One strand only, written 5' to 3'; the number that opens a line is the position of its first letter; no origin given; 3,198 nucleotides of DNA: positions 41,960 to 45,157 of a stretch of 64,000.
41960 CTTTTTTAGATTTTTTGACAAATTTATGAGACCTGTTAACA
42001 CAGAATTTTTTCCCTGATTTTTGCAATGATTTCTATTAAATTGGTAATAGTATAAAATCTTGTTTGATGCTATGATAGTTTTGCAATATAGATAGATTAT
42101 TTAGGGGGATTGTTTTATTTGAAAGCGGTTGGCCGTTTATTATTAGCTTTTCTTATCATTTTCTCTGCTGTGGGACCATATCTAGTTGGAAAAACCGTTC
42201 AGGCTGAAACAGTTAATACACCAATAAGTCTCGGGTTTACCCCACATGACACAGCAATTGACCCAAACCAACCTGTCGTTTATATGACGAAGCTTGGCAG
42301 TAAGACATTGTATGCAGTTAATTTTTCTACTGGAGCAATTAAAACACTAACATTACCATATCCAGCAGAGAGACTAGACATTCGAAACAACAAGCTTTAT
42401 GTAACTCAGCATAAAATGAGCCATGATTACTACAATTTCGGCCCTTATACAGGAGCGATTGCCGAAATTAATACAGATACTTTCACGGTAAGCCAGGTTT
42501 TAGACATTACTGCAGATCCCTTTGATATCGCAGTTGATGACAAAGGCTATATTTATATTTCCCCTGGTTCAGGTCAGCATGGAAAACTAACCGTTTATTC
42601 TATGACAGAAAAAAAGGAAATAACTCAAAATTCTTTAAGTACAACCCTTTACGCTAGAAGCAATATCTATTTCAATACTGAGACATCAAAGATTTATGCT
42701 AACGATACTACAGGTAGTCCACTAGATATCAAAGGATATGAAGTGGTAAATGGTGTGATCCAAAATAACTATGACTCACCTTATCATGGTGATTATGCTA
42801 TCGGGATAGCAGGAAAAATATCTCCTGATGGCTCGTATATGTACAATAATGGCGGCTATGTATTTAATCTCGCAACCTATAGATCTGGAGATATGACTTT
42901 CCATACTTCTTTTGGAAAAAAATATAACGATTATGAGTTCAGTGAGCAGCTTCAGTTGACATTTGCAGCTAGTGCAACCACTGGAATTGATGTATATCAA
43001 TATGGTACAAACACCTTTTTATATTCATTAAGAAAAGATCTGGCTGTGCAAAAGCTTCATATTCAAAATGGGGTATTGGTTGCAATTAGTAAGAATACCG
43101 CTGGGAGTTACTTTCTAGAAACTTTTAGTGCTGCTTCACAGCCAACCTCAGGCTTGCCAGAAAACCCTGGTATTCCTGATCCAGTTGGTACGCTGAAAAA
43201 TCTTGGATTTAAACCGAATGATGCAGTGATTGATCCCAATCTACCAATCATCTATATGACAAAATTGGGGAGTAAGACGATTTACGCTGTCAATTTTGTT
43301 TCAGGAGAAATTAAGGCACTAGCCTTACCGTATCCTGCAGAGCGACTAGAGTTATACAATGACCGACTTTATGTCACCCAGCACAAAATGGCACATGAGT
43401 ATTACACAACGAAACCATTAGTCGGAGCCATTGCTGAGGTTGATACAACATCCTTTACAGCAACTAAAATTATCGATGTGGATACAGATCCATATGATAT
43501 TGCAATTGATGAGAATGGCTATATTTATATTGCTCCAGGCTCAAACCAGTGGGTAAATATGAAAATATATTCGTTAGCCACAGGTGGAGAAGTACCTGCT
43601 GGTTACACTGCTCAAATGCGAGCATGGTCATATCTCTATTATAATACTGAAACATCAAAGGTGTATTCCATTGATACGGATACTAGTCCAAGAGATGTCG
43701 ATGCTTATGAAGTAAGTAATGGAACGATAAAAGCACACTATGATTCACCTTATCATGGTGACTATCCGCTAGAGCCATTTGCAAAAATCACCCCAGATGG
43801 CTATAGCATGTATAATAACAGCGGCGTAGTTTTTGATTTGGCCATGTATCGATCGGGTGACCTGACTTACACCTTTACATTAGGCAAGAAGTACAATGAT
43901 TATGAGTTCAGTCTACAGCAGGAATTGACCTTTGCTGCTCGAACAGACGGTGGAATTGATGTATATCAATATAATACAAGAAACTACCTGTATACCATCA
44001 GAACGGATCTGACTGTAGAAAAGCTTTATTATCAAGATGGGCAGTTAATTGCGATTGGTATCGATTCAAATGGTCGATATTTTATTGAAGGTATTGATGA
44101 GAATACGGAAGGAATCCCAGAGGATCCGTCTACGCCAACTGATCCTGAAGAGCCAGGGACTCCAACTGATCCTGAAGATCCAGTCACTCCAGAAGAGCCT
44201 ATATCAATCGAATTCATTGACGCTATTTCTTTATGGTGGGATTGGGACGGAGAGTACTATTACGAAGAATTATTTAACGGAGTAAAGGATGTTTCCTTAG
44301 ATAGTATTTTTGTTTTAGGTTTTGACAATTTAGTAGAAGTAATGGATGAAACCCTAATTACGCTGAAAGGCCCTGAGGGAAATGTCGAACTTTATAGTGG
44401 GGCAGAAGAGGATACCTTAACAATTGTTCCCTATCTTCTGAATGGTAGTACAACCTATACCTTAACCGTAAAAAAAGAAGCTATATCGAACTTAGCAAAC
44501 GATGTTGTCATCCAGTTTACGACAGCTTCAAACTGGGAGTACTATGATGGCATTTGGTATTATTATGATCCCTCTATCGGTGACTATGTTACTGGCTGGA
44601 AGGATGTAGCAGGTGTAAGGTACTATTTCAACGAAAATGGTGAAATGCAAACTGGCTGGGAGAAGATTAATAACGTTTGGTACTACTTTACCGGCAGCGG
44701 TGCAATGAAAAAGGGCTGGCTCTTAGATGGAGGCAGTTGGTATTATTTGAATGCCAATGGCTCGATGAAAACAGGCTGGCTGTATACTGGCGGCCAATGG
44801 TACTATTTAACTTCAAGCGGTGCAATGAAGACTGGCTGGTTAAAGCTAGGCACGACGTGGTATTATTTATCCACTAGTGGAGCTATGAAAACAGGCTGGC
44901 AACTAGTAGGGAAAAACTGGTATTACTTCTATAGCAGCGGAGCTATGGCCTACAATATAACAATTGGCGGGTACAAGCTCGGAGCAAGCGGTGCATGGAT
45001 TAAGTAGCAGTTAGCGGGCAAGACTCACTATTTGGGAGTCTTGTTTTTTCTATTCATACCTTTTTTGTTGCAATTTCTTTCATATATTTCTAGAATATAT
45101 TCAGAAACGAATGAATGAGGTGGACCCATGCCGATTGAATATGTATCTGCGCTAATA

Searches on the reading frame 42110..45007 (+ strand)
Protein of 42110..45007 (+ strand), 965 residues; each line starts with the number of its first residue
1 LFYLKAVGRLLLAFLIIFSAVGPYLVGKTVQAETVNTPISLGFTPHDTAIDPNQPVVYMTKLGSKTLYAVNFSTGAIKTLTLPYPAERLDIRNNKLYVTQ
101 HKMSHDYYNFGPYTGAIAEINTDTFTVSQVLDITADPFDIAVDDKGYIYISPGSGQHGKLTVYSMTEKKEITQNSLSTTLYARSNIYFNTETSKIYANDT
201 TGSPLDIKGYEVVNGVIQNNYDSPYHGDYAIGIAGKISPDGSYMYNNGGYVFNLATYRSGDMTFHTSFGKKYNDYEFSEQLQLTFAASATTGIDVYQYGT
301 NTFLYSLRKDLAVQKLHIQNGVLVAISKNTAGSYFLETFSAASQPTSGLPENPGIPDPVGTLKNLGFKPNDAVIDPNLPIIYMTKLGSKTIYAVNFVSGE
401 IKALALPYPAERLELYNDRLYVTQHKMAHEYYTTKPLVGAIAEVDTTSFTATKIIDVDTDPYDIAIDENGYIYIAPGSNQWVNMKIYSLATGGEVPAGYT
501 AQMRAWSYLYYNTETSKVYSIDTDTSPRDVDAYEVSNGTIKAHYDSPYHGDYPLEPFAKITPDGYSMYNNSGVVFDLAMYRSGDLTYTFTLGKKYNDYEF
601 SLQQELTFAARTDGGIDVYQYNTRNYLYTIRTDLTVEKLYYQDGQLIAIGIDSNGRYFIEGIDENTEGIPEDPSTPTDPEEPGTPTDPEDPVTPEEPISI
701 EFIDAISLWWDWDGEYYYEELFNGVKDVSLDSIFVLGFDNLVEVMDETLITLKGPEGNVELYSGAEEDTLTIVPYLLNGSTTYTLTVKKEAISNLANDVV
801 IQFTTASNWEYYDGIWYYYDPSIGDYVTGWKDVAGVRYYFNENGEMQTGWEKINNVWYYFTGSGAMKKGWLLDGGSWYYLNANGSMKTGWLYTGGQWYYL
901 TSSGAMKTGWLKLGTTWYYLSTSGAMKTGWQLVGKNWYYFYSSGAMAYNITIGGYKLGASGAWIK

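Call 80: search_protein_families(library=pfam, proteins=[window:42110-45007:+], max_evalue=0.00001)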
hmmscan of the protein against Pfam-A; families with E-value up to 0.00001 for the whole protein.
window:42110-45007:+ (965 aa): 2 families
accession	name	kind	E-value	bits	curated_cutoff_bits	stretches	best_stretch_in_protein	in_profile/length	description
PF01473.26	Choline_bind_1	-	5e-31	105.8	20.5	0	928-946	1-19/19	Putative cell wall binding repeat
PF19127.6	Choline_bind_3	-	7.6e-30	103.1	27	3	848-888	2-44/47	Choline-binding repeat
